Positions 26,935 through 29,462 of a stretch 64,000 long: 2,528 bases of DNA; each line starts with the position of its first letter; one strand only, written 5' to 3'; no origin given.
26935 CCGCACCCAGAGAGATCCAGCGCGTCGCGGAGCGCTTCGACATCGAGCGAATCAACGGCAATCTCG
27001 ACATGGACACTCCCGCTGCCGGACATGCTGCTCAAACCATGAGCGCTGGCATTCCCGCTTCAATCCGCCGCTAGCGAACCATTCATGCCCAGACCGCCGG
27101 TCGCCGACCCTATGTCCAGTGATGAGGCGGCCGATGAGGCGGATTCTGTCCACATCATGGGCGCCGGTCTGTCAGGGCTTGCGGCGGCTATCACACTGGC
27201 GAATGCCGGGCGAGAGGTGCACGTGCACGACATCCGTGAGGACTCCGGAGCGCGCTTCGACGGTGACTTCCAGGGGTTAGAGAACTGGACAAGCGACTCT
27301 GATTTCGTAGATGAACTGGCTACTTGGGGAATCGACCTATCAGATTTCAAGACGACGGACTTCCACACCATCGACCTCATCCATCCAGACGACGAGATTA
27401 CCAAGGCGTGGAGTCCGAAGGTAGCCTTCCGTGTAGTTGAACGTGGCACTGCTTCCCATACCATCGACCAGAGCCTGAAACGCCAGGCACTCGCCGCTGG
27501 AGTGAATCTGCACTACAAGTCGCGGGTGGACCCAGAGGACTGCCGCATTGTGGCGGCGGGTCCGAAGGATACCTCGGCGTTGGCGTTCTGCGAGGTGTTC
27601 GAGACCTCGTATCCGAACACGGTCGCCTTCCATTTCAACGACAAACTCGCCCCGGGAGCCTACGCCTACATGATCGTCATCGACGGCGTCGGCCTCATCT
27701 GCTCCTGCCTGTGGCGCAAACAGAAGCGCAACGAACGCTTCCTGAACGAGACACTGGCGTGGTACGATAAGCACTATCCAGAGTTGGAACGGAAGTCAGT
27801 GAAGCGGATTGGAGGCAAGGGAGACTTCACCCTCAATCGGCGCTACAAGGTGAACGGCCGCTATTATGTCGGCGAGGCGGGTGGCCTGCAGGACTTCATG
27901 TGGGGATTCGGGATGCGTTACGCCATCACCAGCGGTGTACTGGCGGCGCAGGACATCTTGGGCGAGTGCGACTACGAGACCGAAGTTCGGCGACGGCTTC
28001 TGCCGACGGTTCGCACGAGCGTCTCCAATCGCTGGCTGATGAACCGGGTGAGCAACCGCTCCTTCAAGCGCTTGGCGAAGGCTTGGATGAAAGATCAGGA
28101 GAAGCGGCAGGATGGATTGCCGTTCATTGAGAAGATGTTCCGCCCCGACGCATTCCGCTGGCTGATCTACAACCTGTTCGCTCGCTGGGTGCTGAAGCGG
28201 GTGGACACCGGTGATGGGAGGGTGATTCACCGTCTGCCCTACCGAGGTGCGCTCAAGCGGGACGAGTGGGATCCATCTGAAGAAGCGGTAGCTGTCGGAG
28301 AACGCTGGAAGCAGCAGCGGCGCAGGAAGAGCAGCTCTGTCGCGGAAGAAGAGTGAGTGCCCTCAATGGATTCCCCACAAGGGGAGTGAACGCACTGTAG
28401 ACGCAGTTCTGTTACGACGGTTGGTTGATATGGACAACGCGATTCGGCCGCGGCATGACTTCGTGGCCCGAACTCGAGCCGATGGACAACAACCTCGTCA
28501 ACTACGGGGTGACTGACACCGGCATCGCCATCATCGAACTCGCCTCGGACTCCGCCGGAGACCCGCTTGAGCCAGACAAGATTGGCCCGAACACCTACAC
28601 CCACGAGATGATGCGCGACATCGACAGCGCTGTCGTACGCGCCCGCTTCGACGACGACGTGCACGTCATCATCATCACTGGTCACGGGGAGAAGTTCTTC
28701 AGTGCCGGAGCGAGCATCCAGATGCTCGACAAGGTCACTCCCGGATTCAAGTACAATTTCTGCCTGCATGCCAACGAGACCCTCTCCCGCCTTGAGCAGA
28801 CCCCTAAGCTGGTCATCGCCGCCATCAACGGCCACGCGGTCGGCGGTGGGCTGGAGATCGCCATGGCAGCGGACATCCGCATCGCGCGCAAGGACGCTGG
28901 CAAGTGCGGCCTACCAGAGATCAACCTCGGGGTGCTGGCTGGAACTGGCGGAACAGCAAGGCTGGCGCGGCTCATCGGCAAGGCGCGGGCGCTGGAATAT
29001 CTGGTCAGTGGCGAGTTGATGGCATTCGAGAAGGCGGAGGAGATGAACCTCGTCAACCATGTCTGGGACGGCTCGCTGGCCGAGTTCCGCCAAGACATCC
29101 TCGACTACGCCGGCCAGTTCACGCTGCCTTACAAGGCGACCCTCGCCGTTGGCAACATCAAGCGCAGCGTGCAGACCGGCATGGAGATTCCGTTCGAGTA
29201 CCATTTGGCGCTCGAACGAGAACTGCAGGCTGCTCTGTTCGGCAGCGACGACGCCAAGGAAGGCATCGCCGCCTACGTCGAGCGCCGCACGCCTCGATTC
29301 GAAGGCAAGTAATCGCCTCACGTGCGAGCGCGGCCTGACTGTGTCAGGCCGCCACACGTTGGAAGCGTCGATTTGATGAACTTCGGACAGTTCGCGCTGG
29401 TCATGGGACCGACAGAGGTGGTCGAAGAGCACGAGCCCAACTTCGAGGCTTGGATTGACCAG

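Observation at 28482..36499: Compact oxidation cluster: BoxB-like diiron epoxidase with crotonases, 3-hydroxyacyl-CoA dehydrogenase, aldehyde dehydrogenase, a P-loop kinase and an AlkB-type membrane hydroxylase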

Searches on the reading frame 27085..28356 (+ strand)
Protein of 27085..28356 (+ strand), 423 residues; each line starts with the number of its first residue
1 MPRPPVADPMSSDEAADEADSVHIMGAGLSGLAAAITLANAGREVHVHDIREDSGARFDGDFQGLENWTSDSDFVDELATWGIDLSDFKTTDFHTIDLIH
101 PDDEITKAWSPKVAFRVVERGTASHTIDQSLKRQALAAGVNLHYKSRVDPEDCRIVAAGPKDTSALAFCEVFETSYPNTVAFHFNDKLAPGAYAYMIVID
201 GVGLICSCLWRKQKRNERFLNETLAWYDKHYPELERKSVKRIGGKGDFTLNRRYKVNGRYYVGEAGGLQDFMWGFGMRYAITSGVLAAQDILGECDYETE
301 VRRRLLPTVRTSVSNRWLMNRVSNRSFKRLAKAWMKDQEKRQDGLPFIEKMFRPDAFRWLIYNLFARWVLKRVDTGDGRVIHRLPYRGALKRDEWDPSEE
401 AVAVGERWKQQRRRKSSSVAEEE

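Call 3: search_protein_families(library=pfam, proteins=[window:27085-28356:+], max_evalue=0.01)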
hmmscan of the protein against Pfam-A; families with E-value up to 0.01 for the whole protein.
window:27085-28356:+ (423 aa): 5 families
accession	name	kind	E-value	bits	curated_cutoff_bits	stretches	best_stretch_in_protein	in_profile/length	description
PF03486.20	HI0933_like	-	2.4e-06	27.6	50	1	22-149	3-133/244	HI0933-like protein Rossmann domain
PF13450.12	NAD_binding_8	-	2.2e-05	25.1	21.9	1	24-57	1-34/68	NAD(P)-binding Rossmann-like domain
PF00890.30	FAD_binding_2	-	0.0015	18.3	20.4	1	24-47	4-27/414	FAD binding domain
PF00070.33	Pyr_redox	-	0.0016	19.4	22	0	22-62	2-42/82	Pyridine nucleotide-disulphide oxidoreductase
PF01262.27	AlaDh_PNT_C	-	0.0024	17.8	23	1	21-60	30-69/214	Alanine dehydrogenase/PNT, C-terminal domain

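Call 4: search_protein_families(library=ncbifam, proteins=[window:27085-28356:+], max_evalue=0.01)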
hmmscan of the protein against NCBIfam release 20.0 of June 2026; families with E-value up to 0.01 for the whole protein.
window:27085-28356:+ (423 aa): 27 families (the best 25 are shown)
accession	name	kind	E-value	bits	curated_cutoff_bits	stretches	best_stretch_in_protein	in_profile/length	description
TIGR02032.1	GG-red-SF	subfamily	2.5e-10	40.5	158.8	2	174-290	179-296/297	geranylgeranyl reductase family protein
TIGR03467.1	HpnE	equivalog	4e-07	29.7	283.05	1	22-57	1-36/430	hydroxysqualene dehydroxylase HpnE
NF003739.0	PRK05335.1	equivalog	1.3e-05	24.1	262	1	20-53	4-37/441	methylenetetrahydrofolate--tRNA-(uracil(54)-C(5))-methyltransferase (FADH(2)-oxidizing) TrmFO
NF045637.1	carotdesatCrtDProt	equivalog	3.3e-05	22.6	580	1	23-57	2-36/485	1-hydroxycarotenoid 3,4-desaturase CrtD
TIGR02734.1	crtI_fam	subfamily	5.7e-05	22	238.1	1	23-57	2-36/504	phytoene desaturase family protein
NF009409.0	PRK12770.1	subfamily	0.00013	21.1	343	1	13-51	12-50/360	putative glutamate synthase subunit beta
NF005560.0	PRK07233.1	equivalog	0.00021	20.3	252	1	22-55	3-36/435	hypothetical protein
TIGR00275.1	TIGR00275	subfamily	0.00024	20.1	183.8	1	23-148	2-129/401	aminoacetone oxidase family FAD-binding enzyme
NF005313.0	PRK06847.1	subfamily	0.00033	19.7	372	1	19-53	4-38/375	hypothetical protein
NF009410.0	PRK12771.1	subfamily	0.00038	19.2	516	1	15-55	134-174/566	NAD(P)-binding protein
NF002480.1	PRK01747.1-1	equivalog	0.00055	18.5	540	1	10-64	238-293/645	bifunctional tRNA (5-methylaminomethyl-2-thiouridine)(34)-methyltransferase MnmC2/FAD-dependent 5-carboxymethylaminomethyl-2-thiouridine(34)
NF005243.0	PRK06753.1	equivalog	0.00066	18.6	365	1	22-52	3-33/374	hypothetical protein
NF058655.1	CrtID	equivalog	0.00077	18.4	640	1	22-57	1-36/478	bifunctional phytoene desaturase/3,4-desaturase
TIGR02732.1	zeta_caro_desat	equivalog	0.0012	17.8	622.15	1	22-56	2-36/474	9,9'-di-cis-zeta-carotene desaturase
NF004783.0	PRK06129.1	equivalog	0.0015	18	347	1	20-56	3-39/315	3-hydroxyacyl-CoA dehydrogenase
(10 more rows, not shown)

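Call 34: search_solved_structures(query=window:27085-28356:+, max_evalue=0.1)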
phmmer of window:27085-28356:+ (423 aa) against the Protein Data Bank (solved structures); distinct sequences matched with E-value up to 0.1: 7.
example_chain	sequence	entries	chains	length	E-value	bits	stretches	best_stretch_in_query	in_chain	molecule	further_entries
5ts5_A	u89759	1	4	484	0.0026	20.1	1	21-68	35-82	Amine oxidase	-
4e0v_A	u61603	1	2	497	0.0082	18.4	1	21-68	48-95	L-amino-acid oxidase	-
3kve_A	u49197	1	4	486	0.016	17.5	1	21-69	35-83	L-amino acid oxidase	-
1reo_A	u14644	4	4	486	0.034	16.4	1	19-69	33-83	AHPLAAO | L-amino acid oxidase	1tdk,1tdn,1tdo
7rt0_A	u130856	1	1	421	0.042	16.1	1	22-58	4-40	4-methylaminobutanoate oxidase (methylamine-forming)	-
4zcc_A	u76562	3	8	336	0.045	16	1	22-59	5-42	Renalase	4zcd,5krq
3v76_A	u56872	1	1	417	0.094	14.9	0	253-291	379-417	Flavoprotein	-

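Call 65: search_solved_structures(query=A6, max_evalue=1)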
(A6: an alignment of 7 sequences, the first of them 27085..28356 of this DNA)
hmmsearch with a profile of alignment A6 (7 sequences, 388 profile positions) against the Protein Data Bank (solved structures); distinct sequences matched with E-value up to 1: 67 (the best 60 are shown).
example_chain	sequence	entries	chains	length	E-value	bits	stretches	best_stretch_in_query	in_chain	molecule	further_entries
7rt0_A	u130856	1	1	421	8.4e-05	25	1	3-39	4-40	4-methylaminobutanoate oxidase (methylamine-forming)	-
5ts5_A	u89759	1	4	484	0.00012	24.5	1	3-50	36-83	Amine oxidase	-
3kve_A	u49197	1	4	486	0.00014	24.2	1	3-53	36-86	L-amino acid oxidase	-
4e0v_A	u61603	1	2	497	0.00036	22.9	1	3-52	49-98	L-amino-acid oxidase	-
2yg6_A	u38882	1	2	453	0.0012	21.2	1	3-40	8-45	PUTRESCINE OXIDASE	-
1reo_A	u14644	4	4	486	0.0016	20.7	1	3-53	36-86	AHPLAAO | L-amino acid oxidase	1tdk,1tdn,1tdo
4zcc_A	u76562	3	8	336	0.0019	20.5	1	3-42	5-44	Renalase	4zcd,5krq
3kkj_A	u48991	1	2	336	0.0022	20.3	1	3-42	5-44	Amine oxidase, flavin-containing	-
2yg3_A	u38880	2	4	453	0.0074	18.6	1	3-40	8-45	PUTRESCINE OXIDASE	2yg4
2yg5_A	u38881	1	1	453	0.0075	18.6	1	3-40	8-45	PUTRESCINE OXIDASE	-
2yg7_A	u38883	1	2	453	0.0075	18.6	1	3-40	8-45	PUTRESCINE OXIDASE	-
1f8r_A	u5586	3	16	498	0.014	17.7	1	3-39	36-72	L-AMINO ACID OXIDASE | L-amino-acid oxidase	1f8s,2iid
7koe_C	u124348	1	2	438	0.016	17.5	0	3-31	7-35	Electron transfer flavoprotein-quinone oxidoreductase FixC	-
5z2g_A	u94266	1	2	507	0.024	16.9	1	3-52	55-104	L-amino acid oxidase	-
1djq_A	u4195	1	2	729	0.059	15.6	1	1-57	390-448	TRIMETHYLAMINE DEHYDROGENASE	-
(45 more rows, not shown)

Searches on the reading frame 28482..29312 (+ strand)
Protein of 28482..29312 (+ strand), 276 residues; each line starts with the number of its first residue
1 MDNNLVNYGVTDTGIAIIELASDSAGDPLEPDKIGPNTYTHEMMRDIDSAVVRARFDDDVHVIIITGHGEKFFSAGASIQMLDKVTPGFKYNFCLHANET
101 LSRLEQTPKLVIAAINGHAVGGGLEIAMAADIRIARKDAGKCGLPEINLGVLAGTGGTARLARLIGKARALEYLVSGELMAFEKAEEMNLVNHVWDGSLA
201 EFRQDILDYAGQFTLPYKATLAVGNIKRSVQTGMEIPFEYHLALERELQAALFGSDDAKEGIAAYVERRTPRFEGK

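Call 3: search_protein_families(library=pfam, proteins=[window:28482-29312:+], max_evalue=0.01)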
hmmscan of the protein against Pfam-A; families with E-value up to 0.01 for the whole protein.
window:28482-29312:+ (276 aa): 2 families
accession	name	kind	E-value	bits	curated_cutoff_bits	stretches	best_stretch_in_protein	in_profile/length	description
PF00378.25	ECH_1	-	8.7e-45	153.4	27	1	37-275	18-250/251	Enoyl-CoA hydratase/isomerase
PF16113.10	ECH_2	-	1.6e-21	77.6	27.2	1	37-202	13-180/335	Enoyl-CoA hydratase/isomerase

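Call 4: search_protein_families(library=ncbifam, proteins=[window:28482-29312:+], max_evalue=0.01)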
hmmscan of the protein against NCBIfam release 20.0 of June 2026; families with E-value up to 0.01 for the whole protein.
window:28482-29312:+ (276 aa): 73 families (the best 25 are shown)
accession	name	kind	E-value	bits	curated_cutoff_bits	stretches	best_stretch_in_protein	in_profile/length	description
NF005803.0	PRK07658.1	equivalog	3.8e-52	177.2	313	1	37-276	23-257/257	enoyl-CoA hydratase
NF004475.0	PRK05809.1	subfamily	1.4e-49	168.9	394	1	37-276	26-260/260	short-chain-enoyl-CoA hydratase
NF006007.0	PRK08138.1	subfamily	2.2e-48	164.9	355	1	37-276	30-261/261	enoyl-CoA hydratase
NF051848.1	EnCoAHydtEchA19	equivalog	3.4e-47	161.1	400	1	37-276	22-258/258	enoyl-CoA hydratase EchA19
NF006566.0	PRK09076.1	subfamily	8.8e-46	156.6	286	1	36-274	25-258/260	enoyl-CoA hydratase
NF005802.0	PRK07657.1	equivalog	7.9e-45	153.4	363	1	36-276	25-260/260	enoyl-CoA hydratase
NF007239.0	PRK09674.1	equivalog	8.1e-45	153.3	371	1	37-276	26-257/257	2,3-dehydroadipyl-CoA hydratase PaaF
NF004517.0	PRK05862.1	equivalog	6.3e-44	150.4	396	1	37-274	26-255/257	enoyl-CoA hydratase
NF004634.0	PRK05980.1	equivalog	2.6e-38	131.9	375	1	51-274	39-261/263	crotonase/enoyl-CoA hydratase family protein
NF004781.0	PRK06127.1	subfamily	1.1e-37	130.2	291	1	37-276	33-269/269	enoyl-CoA hydratase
NF042430.2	EnCoAhydt_DpgD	equivalog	1.3e-35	123.1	400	1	43-275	25-257/258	enoyl-CoA-hydratase DpgD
NF005864.0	PRK07799.1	equivalog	8.8e-35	120.2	316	1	37-275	30-265/266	crotonase/enoyl-CoA hydratase family protein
NF006100.0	PRK08252.1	subfamily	1.6e-34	119.6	282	1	37-276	25-254/254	crotonase/enoyl-CoA hydratase family protein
TIGR02280.1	PaaB1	equivalog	3e-33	115.4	345.15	1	31-276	17-256/256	2-(1,2-epoxy-1,2-dihydrophenyl)acetyl-CoA isomerase PaaG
NF046063.1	oxepin_alt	equivalog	1.2e-32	113.4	300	1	37-272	22-254/254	oxepin-CoA hydrolase, alternative type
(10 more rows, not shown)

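Call 73: search_solved_structures(query=window:28482-29312:+, max_evalue=1e-8)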
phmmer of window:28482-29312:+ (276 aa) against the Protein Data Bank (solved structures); distinct sequences matched with E-value up to 1e-8: 158 (the best 60 are shown).
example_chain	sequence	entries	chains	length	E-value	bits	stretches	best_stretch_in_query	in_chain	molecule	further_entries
2ppy_A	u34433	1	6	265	3.2e-63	216.8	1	36-275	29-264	Enoyl-CoA hydratase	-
5zai_A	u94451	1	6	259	2.1e-49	171.5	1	31-276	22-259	3-hydroxypropionyl-coenzyme A dehydratase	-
2pbp_A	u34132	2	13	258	5.6e-41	143.9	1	37-276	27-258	Enoyl-CoA hydratase subunit I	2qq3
6lvp_A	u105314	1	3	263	2.1e-39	138.7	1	43-276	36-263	Enoyl-CoA hydratase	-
5xzd_A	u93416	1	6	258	3.5e-36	128.2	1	37-275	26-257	Enoyl-CoA hydratase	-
7eum_C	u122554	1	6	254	6.3e-36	127.3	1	31-268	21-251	Enoyl-CoA hydratase/isomerase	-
3pea_A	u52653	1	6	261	1.3e-35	126.3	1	37-276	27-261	Enoyl-CoA hydratase/isomerase family protein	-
9qwv_A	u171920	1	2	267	4.2e-35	124.6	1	41-274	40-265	Enoyl-CoA hydratase, mitochondrial, putative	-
28bq_A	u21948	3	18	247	5.2e-35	124.3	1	31-261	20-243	Enoyl-CoA hydratase/isomerase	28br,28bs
9ula_A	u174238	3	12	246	8.9e-35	123.6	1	31-245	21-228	Enoyl-CoA hydratase/isomerase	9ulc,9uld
5z7r_A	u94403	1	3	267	9.1e-35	123.5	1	37-270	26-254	Short-chain-enoyl-CoA hydratase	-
3pzk_A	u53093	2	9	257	4.4e-33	118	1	37-274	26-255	e enoyl-CoA hydratase echA8 | enoyl-CoA hydratase echA8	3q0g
3q0j_A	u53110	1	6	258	4.5e-33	118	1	37-274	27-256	enoyl-CoA hydratase echA8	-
3h81_A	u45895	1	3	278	5.6e-33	117.7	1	37-274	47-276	enoyl-CoA hydratase echA8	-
4fzw_A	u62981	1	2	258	6.6e-33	117.4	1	42-276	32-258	2,3-dehydroadipyl-CoA hydratase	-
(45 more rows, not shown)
